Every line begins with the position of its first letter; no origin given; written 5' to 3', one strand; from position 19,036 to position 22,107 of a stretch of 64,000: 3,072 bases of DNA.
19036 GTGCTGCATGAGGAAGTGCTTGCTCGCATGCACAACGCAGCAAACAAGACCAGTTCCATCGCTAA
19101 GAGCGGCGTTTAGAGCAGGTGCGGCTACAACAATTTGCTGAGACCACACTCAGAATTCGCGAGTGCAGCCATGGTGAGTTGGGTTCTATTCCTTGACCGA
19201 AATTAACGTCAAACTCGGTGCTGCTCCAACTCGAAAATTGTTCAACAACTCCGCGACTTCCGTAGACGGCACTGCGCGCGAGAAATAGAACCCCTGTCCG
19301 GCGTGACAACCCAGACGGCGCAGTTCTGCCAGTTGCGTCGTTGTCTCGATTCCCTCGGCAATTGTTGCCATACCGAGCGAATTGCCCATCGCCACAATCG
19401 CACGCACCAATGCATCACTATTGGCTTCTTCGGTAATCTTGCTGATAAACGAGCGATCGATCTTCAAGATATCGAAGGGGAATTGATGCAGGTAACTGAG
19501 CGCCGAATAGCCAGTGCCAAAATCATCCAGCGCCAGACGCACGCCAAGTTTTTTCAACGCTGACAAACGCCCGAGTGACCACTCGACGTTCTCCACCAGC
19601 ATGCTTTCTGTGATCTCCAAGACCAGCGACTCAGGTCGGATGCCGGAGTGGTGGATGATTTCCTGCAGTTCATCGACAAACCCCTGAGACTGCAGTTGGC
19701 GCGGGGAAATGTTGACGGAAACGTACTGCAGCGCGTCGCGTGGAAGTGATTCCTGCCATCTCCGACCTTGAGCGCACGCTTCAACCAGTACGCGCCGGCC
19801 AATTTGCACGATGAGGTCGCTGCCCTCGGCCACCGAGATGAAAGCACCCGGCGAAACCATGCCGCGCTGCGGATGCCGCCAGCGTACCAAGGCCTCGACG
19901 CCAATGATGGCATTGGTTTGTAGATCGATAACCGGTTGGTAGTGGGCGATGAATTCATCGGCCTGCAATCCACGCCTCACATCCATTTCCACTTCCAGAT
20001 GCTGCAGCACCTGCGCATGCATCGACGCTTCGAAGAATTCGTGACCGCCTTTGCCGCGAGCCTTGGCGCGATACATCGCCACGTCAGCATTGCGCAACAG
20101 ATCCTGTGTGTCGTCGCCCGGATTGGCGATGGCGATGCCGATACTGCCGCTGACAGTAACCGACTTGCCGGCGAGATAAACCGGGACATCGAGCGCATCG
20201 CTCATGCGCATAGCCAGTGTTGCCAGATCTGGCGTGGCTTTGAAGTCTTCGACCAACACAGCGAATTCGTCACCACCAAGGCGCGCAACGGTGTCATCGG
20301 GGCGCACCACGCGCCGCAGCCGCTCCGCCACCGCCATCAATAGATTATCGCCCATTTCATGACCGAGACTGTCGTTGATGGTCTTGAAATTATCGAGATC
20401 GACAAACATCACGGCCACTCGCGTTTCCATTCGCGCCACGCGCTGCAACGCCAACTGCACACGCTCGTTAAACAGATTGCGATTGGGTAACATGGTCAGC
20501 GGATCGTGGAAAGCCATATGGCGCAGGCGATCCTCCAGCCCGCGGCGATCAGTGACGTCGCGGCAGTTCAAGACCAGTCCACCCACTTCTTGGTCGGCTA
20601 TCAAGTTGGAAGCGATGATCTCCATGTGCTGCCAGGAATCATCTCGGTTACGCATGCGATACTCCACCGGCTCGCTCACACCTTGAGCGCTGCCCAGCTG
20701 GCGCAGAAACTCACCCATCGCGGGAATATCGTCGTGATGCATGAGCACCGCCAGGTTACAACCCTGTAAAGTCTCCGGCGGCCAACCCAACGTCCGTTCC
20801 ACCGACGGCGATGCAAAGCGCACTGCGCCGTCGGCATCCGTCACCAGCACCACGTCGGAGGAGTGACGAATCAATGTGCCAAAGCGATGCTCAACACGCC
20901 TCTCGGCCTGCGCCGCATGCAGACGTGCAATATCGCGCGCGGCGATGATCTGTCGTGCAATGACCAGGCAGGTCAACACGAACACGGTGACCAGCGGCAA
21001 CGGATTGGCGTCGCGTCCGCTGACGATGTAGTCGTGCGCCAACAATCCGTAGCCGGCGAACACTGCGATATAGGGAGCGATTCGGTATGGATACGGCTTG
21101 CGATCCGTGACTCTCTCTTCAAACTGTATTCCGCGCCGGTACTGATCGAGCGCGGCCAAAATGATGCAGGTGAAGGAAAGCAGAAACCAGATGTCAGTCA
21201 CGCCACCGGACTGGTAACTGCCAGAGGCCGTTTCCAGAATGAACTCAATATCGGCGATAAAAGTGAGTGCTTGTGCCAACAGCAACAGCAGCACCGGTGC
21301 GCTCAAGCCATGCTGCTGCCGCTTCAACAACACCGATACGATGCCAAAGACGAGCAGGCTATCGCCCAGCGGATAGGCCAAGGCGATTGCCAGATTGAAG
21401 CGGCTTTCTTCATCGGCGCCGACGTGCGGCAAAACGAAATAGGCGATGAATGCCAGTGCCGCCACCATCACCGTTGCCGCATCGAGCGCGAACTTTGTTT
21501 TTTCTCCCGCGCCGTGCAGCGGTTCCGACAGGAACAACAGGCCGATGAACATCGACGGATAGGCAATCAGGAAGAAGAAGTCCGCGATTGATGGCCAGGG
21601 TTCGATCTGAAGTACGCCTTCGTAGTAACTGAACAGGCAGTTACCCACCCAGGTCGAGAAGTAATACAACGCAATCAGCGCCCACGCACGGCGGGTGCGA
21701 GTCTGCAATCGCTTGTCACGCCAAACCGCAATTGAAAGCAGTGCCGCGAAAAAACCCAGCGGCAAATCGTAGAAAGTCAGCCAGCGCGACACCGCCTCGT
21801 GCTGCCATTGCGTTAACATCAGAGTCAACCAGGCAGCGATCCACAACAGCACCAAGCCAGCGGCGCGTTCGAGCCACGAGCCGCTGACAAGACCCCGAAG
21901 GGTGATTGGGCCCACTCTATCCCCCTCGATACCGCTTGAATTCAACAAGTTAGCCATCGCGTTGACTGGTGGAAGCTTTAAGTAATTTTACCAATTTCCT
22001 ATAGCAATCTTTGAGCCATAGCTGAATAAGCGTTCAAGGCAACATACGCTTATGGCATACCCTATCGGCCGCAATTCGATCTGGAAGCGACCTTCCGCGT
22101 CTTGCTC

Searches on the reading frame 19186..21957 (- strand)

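Call 55: search_protein_families(library=pfam, proteins=[window:19186-21957:-], max_evalue=0.00001)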
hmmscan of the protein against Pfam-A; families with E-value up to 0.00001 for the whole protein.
window:19186-21957:- (923 aa): 6 families
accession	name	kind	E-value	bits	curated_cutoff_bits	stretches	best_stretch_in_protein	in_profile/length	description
PF00563.25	EAL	-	1.3e-75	254.3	31.3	1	659-894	3-235/236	EAL domain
PF00990.26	GGDEF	-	3.4e-48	163.9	23.8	1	482-636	1-159/161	Diguanylate cyclase, GGDEF domain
PF08448.16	PAS_4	-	4.3e-10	40.3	23.1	1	364-472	2-109/110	PAS fold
PF00989.32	PAS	-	1.2e-09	38.5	22.6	1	361-468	5-113/113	PAS fold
PF08447.18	PAS_3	-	3.9e-06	27.5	25.6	1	381-452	3-75/89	PAS fold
PF13426.13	PAS_9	-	7.3e-06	26.6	27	0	368-470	2-103/103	PAS domain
